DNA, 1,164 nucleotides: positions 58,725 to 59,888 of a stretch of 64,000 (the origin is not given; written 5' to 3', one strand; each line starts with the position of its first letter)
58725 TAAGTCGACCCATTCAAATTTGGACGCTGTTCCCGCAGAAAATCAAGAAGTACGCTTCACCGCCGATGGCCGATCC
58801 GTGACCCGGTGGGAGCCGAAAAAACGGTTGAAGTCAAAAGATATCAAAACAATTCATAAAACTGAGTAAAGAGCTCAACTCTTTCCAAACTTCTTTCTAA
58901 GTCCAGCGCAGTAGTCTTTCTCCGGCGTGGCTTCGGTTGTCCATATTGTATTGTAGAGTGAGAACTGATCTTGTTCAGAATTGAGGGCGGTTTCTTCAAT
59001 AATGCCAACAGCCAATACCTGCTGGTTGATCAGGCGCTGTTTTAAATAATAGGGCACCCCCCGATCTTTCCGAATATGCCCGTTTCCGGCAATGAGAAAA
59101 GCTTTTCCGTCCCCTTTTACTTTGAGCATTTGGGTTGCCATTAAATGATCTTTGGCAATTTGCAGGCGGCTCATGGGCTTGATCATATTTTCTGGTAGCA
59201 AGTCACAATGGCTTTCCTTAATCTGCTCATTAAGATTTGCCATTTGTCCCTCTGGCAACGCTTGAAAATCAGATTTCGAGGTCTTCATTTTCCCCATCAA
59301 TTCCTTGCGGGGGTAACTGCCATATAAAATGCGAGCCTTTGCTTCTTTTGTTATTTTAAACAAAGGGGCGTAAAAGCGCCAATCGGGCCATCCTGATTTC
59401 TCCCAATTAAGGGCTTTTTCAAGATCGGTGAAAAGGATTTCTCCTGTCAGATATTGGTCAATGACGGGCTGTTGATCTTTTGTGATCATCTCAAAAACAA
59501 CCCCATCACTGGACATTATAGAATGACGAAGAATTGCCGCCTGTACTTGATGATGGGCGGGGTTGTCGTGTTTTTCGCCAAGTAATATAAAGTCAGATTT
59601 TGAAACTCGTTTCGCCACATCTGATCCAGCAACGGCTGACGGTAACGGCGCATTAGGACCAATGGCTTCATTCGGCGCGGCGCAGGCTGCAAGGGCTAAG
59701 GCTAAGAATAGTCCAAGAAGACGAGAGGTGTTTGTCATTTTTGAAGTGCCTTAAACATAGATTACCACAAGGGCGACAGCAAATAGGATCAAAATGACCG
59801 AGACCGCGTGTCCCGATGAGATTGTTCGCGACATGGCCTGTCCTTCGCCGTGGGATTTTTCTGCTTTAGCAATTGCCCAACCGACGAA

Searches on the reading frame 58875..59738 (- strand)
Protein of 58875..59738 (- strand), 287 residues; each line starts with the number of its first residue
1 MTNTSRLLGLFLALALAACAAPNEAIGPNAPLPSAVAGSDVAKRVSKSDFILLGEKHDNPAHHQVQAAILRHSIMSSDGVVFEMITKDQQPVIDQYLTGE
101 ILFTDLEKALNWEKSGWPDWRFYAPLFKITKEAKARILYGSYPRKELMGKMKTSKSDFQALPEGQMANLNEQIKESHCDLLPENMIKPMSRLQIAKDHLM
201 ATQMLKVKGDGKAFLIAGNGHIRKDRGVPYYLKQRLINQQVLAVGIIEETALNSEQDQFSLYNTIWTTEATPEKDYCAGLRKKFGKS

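Call 26: search_protein_families(library=pfam, proteins=[window:58875-59738:-], max_evalue=0.01)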
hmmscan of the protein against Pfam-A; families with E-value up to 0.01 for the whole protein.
window:58875-59738:- (287 aa): 1 family
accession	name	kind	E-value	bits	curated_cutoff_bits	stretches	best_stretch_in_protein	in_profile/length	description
PF04187.18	Cofac_haem_bdg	-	2.3e-41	142.6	27.7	1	42-232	2-213/213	Haem-binding uptake, Tiki superfamily, ChaN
